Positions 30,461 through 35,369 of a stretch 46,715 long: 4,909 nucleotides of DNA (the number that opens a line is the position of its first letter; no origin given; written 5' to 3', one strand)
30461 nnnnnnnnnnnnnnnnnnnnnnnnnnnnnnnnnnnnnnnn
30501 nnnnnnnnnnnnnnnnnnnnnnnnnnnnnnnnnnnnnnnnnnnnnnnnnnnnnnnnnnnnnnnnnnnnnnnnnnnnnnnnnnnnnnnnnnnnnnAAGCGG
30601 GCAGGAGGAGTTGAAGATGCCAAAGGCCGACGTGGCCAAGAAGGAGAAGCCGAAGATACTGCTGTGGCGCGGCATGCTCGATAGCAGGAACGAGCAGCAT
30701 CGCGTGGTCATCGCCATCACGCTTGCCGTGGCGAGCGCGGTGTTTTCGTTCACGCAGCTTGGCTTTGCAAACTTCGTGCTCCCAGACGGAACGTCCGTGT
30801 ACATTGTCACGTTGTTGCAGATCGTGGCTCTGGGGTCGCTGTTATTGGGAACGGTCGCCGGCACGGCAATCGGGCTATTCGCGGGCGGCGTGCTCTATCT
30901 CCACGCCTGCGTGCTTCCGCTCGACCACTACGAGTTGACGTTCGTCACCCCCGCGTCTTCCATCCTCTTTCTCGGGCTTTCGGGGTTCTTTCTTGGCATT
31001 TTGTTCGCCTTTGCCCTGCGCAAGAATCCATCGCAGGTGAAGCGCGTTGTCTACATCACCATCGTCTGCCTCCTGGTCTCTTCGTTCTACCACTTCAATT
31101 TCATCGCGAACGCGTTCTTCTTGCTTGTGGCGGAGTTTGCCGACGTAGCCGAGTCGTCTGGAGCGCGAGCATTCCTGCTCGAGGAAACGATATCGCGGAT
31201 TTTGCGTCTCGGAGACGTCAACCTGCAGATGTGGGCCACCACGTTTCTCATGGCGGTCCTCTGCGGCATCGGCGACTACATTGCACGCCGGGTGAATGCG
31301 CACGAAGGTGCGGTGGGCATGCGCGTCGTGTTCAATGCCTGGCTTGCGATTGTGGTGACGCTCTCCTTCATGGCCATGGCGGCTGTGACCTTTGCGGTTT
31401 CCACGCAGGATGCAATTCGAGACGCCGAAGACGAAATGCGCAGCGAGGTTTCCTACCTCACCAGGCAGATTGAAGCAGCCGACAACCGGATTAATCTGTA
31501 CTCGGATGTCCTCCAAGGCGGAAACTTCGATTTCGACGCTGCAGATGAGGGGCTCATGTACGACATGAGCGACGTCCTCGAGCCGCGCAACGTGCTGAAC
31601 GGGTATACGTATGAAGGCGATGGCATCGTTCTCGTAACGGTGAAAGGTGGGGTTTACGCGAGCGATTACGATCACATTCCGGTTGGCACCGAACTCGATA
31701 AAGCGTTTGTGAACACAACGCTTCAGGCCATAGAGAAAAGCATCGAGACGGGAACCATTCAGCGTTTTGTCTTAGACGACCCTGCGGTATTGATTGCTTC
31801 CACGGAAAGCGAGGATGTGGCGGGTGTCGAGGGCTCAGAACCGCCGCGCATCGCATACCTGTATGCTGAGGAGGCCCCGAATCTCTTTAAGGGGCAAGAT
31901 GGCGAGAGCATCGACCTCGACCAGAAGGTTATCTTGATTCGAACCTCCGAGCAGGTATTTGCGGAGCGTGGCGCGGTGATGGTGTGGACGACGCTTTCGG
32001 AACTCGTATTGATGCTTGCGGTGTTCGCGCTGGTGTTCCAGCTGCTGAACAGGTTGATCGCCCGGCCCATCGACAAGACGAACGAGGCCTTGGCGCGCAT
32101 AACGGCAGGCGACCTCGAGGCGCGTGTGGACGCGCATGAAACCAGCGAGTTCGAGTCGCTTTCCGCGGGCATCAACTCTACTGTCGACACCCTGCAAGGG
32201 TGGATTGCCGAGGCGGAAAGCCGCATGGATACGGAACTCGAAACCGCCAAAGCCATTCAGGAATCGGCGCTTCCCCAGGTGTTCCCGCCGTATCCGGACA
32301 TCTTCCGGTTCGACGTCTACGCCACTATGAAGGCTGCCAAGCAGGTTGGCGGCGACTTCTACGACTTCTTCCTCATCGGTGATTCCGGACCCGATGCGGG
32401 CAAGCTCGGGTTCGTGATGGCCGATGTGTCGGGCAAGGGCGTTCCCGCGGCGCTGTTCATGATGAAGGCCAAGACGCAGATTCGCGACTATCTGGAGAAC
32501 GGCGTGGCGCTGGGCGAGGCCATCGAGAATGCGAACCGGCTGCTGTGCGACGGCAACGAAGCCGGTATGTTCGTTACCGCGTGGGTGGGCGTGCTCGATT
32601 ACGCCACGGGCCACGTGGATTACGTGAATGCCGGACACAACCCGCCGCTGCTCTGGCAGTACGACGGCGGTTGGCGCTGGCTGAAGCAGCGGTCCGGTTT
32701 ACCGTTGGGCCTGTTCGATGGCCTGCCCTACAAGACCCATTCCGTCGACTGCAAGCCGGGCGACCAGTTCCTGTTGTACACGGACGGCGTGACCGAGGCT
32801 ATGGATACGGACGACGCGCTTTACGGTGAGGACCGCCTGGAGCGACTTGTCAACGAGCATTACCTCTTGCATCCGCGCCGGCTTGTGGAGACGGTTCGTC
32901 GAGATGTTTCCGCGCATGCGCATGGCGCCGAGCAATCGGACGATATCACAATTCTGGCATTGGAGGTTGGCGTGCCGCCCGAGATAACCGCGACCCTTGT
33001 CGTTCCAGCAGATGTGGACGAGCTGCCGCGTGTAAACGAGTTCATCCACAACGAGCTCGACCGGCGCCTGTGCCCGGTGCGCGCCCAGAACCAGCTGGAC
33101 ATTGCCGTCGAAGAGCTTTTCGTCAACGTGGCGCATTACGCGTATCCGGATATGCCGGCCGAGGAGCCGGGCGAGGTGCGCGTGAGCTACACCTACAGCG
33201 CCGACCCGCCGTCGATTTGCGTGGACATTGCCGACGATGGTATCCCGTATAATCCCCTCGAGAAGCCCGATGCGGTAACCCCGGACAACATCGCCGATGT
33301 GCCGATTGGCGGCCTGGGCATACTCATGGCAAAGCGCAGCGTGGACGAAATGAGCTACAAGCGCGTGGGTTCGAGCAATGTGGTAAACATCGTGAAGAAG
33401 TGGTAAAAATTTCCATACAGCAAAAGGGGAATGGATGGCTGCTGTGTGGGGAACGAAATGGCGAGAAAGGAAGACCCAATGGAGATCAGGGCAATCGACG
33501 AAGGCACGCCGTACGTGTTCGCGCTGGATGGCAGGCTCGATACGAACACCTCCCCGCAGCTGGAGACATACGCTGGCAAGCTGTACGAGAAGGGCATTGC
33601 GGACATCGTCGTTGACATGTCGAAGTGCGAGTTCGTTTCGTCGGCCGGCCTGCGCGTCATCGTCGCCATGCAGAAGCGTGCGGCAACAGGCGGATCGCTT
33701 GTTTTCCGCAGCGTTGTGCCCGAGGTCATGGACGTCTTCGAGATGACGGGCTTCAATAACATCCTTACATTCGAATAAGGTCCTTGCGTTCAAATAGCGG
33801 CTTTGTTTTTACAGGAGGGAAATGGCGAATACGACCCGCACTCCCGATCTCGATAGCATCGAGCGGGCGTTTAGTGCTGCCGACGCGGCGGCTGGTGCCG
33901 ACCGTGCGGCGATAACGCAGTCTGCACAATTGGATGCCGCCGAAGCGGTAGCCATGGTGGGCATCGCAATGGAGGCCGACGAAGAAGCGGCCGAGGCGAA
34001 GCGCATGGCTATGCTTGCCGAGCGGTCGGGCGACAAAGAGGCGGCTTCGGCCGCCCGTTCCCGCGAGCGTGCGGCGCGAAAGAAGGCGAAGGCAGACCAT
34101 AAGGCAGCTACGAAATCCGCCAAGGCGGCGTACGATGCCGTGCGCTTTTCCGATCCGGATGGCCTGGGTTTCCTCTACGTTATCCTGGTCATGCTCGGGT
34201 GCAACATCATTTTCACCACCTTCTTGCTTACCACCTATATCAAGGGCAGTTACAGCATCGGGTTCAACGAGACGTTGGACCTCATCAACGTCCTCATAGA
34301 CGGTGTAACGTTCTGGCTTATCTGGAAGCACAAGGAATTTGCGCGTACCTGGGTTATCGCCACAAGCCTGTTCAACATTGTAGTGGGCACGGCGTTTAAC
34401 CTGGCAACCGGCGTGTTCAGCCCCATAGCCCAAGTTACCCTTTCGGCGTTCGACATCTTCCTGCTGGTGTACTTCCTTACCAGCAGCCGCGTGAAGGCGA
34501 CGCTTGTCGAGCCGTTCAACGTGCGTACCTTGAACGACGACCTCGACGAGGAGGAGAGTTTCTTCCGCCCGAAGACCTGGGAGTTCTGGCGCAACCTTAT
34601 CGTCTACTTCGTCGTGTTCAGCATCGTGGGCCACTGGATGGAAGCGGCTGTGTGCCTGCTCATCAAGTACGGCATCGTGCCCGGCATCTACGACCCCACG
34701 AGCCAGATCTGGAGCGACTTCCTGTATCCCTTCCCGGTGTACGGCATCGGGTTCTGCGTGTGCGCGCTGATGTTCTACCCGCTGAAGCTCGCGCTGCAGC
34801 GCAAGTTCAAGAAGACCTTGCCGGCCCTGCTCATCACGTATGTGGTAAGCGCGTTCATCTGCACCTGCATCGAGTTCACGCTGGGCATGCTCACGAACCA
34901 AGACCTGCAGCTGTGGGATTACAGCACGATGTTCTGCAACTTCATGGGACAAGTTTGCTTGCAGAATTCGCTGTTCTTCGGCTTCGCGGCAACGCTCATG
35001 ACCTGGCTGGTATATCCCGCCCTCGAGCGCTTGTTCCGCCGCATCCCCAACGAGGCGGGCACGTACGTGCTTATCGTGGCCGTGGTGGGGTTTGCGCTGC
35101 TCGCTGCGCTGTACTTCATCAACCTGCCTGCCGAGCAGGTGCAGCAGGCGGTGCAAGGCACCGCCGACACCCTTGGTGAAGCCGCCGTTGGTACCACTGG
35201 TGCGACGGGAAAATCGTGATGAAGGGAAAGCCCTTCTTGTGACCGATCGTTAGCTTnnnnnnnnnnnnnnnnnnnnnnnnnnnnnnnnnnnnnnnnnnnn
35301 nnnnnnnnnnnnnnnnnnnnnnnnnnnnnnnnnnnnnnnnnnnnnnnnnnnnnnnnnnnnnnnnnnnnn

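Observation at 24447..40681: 16-kb co-directional gene string coupling a GG-peptide exporter, an ECF-like sigma, a membrane partner-switching module and a GAF-gated MacB-type pump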

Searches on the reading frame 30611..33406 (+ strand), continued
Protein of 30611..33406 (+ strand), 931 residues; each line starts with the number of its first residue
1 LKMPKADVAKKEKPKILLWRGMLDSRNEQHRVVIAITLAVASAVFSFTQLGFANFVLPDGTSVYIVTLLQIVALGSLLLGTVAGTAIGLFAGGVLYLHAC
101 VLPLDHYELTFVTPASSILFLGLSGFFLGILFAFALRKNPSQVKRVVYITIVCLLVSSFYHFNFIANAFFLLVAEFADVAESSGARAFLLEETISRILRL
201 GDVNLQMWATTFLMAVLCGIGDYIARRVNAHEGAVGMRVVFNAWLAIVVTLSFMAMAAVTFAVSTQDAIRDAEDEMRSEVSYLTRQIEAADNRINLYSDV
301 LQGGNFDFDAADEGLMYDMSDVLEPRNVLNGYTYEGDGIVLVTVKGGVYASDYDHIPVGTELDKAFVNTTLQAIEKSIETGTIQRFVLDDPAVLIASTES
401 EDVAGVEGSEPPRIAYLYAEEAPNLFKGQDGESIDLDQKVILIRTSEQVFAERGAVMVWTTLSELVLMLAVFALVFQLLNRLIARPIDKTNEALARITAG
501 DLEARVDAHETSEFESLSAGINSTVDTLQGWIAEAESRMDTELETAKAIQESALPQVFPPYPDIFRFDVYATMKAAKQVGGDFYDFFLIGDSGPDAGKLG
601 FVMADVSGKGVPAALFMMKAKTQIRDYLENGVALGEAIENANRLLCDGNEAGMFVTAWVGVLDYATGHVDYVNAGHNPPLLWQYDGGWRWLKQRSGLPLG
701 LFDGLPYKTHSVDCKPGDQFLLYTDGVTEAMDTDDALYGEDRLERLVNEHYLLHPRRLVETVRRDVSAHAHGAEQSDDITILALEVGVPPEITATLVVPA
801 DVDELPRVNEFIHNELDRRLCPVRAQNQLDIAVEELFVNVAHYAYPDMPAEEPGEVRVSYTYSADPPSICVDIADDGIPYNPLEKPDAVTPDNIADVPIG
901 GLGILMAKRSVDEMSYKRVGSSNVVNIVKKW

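Call 106: fold_search(model_id=the predicted structure, library=pdb)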
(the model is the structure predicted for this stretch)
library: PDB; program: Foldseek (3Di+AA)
matches with E <= 10: 363; with E <= 0.001: 134
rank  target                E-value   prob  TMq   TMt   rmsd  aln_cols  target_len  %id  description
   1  3ke6_B                9.8e-18  1.00  0.24  0.54   8.5       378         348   21  The crystal structure of the RsbU and RsbW domains of Rv1364c from Mycobacterium tuberculosis (released 2010-11-10)
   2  3ke6_A                1.2e-17  1.00  0.24  0.53   8.2       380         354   21  The crystal structure of the RsbU and RsbW domains of Rv1364c from Mycobacterium tuberculosis (released 2010-11-10)
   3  3f79_B                2.2e-09  1.00  0.20  0.72   5.5       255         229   24  Structure of pseudo-centered cell crystal form of the C-terminal phosphatase domain of P. aeruginosa RssB (released 2009-11-24)
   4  3eq2_A                2.7e-09  1.00  0.19  0.44  16.3       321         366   21  Structure of Hexagonal Crystal form of Pseudomonas aeruginosa RssB (released 2009-10-20)
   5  3pu9_A                3.1e-09  1.00  0.22  0.77   4.3       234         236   19  Crystal structure of serine/threonine phosphatase Sphaerobacter thermophilus DSM 20745 (released 2010-12-22)
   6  3f7a_B                3.9e-09  1.00  0.20  0.46  15.0       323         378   21  Structure of Orthorhombic crystal form of Pseudomonas aeruginosa RssB (released 2009-11-24)
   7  3f7a_A                4.0e-09  1.00  0.20  0.46   9.8       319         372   19  Structure of Orthorhombic crystal form of Pseudomonas aeruginosa RssB (released 2009-11-24)
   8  3f79_F                5.5e-09  1.00  0.20  0.72   5.6       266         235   22  Structure of pseudo-centered cell crystal form of the C-terminal phosphatase domain of P. aeruginosa RssB (released 2009-11-24)
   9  6k4e_B                7.8e-09  1.00  0.21  0.71   5.8       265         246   22  SiaA-PP2C domain of Pseudomonas aeruginosa (released 2019-06-26)
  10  5ucg_D                1.1e-08  1.00  0.21  0.55   3.7       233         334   18  Structure of the PP2C Phosphatase Domain and a Fragment of the Regulatory Domain of the Cell Fate Determinant SpoIIE f (released 2017-05-31)
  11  3f79_C                1.2e-08  1.00  0.20  0.72   5.7       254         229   22  Structure of pseudo-centered cell crystal form of the C-terminal phosphatase domain of P. aeruginosa RssB (released 2009-11-24)
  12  3f79_E                1.4e-08  1.00  0.20  0.72   5.5       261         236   24  Structure of pseudo-centered cell crystal form of the C-terminal phosphatase domain of P. aeruginosa RssB (released 2009-11-24)
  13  6k4e_A                1.5e-08  1.00  0.21  0.71   5.7       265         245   21  SiaA-PP2C domain of Pseudomonas aeruginosa (released 2019-06-26)
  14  5ucg_B                2.0e-08  1.00  0.21  0.55   3.4       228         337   19  Structure of the PP2C Phosphatase Domain and a Fragment of the Regulatory Domain of the Cell Fate Determinant SpoIIE f (released 2017-05-31)
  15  5ucg_E                2.0e-08  1.00  0.21  0.55   3.5       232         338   19  Structure of the PP2C Phosphatase Domain and a Fragment of the Regulatory Domain of the Cell Fate Determinant SpoIIE f (released 2017-05-31)
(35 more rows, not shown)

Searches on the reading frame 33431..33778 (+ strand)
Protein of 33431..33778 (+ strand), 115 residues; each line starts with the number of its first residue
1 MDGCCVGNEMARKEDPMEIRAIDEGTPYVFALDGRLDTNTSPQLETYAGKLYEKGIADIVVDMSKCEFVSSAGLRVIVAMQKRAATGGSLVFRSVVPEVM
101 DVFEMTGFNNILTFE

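Call 4: search_protein_families(library=pfam, proteins=[window:33431-33778:+, window:33435-33746:+], max_evalue=0.01)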
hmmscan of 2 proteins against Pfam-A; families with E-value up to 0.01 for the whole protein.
window:33431-33778:+ (115 aa): 2 families
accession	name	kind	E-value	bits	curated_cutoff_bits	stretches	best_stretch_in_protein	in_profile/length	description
PF01740.26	STAS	-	6.2e-15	55.3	22.6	1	27-113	10-98/106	STAS domain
PF13466.11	STAS_2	-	9.2e-14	51.8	29.2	1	31-108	2-79/80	STAS domain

window:33435-33746:+ (103 aa): 0 families

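Call 10: search_protein_families(library=ncbifam, proteins=[window:33431-33778:+], max_evalue=0.01)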
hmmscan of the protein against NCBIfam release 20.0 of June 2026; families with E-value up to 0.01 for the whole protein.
window:33431-33778:+ (115 aa): 2 families
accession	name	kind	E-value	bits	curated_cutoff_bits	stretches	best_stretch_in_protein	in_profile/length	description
TIGR00377.1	ant_ant_sig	superfamily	1.3e-16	60.4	53.45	1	19-114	5-102/108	anti-sigma factor antagonist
TIGR02886.1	spore_II_AA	equivalog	5.6e-10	39.2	114.75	1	29-113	11-97/106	anti-sigma F factor antagonist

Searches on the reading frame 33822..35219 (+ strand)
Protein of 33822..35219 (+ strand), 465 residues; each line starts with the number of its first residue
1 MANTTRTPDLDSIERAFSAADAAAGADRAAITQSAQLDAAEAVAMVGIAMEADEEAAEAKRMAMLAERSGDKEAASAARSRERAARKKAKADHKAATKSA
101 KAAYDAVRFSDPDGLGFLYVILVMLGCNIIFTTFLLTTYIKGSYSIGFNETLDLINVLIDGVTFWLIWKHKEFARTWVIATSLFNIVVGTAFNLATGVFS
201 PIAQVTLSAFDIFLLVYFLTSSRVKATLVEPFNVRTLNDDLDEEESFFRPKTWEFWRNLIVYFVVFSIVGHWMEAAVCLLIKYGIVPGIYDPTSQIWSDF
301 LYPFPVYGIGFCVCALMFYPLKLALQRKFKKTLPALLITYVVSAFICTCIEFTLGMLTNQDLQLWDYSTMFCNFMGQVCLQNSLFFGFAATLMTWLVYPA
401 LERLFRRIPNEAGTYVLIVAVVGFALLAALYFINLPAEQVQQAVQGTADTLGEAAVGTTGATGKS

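Call 4: search_protein_families(library=pfam, proteins=[window:33822-35219:+], max_evalue=0.01)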
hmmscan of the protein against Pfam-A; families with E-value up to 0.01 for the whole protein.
window:33822-35219:+ (465 aa): 1 family
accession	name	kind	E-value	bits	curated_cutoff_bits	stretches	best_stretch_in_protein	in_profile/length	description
PF06541.16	ABC_trans_CmpB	-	2.9e-21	76.6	25.9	1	261-425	1-144/151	Putative ABC-transporter type IV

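Call 10: search_protein_families(library=ncbifam, proteins=[window:33822-35219:+], max_evalue=0.01)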
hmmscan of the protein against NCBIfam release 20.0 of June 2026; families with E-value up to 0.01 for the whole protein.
window:33822-35219:+ (465 aa): 0 families
